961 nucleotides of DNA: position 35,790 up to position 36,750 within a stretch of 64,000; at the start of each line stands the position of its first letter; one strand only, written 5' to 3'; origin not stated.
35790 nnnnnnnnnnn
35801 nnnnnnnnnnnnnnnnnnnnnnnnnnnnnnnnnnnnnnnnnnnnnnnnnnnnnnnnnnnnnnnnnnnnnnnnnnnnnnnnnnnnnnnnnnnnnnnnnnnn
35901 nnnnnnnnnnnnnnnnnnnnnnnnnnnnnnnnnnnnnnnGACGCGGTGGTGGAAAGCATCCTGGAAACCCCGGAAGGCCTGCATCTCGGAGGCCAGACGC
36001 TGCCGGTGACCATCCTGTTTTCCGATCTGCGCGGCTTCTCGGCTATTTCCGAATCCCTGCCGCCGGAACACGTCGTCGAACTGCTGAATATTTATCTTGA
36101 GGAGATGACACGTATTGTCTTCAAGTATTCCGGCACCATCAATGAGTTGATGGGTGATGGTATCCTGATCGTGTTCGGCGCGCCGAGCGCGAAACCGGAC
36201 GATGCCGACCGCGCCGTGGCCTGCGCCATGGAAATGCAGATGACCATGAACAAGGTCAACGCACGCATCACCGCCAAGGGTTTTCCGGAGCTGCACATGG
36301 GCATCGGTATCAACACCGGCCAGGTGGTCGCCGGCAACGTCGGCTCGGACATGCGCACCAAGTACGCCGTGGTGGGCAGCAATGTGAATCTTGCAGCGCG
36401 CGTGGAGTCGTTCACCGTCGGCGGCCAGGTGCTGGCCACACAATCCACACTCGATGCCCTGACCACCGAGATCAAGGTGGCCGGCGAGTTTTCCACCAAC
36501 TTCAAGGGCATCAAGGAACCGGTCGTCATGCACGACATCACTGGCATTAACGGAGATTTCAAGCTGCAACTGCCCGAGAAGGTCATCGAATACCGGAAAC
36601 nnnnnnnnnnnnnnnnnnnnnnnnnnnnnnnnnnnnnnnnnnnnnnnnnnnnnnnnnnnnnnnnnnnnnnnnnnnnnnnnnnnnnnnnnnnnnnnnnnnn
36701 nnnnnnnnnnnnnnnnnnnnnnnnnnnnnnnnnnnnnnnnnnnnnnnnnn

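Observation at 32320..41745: Uncharacterised cyclic-nucleotide / oxidative-chemistry island bracketed by two OsmC paralogs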

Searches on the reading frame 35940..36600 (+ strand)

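Call 44: search_solved_structures(query=window:35940-36600:+, max_evalue=0.00001, show_alignments=3)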
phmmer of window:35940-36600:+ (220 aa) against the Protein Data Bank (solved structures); distinct sequences matched with E-value up to 0.00001: 60.
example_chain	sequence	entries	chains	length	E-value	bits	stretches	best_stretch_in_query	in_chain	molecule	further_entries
6fht_A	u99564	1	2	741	4.2e-68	232.1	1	1-212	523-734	Bacteriophytochrome,Adenylate cyclase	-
2w01_A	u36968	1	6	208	2.7e-64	219.6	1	16-211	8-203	ADENYLATE CYCLASE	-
3r5g_A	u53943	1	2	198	3.2e-34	121.4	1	19-202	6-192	CyaB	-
1wc0_A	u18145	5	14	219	9.6e-30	106.8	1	10-197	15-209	ADENYLATE CYCLASE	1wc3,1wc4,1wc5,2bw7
1wc1_A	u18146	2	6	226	9.1e-29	103.6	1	11-197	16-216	ADENYLATE CYCLASE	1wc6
8buz_A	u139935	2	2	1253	1.6e-20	76.7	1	23-180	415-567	Adenylate cyclase type 8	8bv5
9f1w_A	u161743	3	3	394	5.6e-20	74.9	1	14-161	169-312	Family 3 adenylate cyclase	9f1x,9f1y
5x4t_A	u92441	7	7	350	5.6e-20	74.9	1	14-165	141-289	Photoactivated adenylyl cyclase | Family 3 adenylate cyclase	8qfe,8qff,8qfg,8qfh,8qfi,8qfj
9f1z_A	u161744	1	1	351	5.7e-20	74.9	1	14-165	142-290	Family 3 adenylate cyclase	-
5x4u_A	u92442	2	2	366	6.3e-20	74.7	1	14-165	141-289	Photoactivated adenylyl cyclase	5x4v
4yus_A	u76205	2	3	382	6.9e-20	74.6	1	14-165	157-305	Family 3 adenylate cyclase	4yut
5mbg_A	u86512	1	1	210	5.7e-19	71.6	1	13-159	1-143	Beta subunit of photoactivated adenylyl cyclase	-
5mbk_A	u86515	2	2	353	7.8e-18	67.9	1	19-159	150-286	Beta subunit of photoactivated adenylyl cyclase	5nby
5m27_A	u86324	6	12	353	7.8e-18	67.9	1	19-159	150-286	Beta subunit of photoactivated adenylyl cyclase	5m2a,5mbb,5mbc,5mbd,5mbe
5mbj_A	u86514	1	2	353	7.9e-18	67.9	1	19-159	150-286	Beta subunit of photoactivated adenylyl cyclase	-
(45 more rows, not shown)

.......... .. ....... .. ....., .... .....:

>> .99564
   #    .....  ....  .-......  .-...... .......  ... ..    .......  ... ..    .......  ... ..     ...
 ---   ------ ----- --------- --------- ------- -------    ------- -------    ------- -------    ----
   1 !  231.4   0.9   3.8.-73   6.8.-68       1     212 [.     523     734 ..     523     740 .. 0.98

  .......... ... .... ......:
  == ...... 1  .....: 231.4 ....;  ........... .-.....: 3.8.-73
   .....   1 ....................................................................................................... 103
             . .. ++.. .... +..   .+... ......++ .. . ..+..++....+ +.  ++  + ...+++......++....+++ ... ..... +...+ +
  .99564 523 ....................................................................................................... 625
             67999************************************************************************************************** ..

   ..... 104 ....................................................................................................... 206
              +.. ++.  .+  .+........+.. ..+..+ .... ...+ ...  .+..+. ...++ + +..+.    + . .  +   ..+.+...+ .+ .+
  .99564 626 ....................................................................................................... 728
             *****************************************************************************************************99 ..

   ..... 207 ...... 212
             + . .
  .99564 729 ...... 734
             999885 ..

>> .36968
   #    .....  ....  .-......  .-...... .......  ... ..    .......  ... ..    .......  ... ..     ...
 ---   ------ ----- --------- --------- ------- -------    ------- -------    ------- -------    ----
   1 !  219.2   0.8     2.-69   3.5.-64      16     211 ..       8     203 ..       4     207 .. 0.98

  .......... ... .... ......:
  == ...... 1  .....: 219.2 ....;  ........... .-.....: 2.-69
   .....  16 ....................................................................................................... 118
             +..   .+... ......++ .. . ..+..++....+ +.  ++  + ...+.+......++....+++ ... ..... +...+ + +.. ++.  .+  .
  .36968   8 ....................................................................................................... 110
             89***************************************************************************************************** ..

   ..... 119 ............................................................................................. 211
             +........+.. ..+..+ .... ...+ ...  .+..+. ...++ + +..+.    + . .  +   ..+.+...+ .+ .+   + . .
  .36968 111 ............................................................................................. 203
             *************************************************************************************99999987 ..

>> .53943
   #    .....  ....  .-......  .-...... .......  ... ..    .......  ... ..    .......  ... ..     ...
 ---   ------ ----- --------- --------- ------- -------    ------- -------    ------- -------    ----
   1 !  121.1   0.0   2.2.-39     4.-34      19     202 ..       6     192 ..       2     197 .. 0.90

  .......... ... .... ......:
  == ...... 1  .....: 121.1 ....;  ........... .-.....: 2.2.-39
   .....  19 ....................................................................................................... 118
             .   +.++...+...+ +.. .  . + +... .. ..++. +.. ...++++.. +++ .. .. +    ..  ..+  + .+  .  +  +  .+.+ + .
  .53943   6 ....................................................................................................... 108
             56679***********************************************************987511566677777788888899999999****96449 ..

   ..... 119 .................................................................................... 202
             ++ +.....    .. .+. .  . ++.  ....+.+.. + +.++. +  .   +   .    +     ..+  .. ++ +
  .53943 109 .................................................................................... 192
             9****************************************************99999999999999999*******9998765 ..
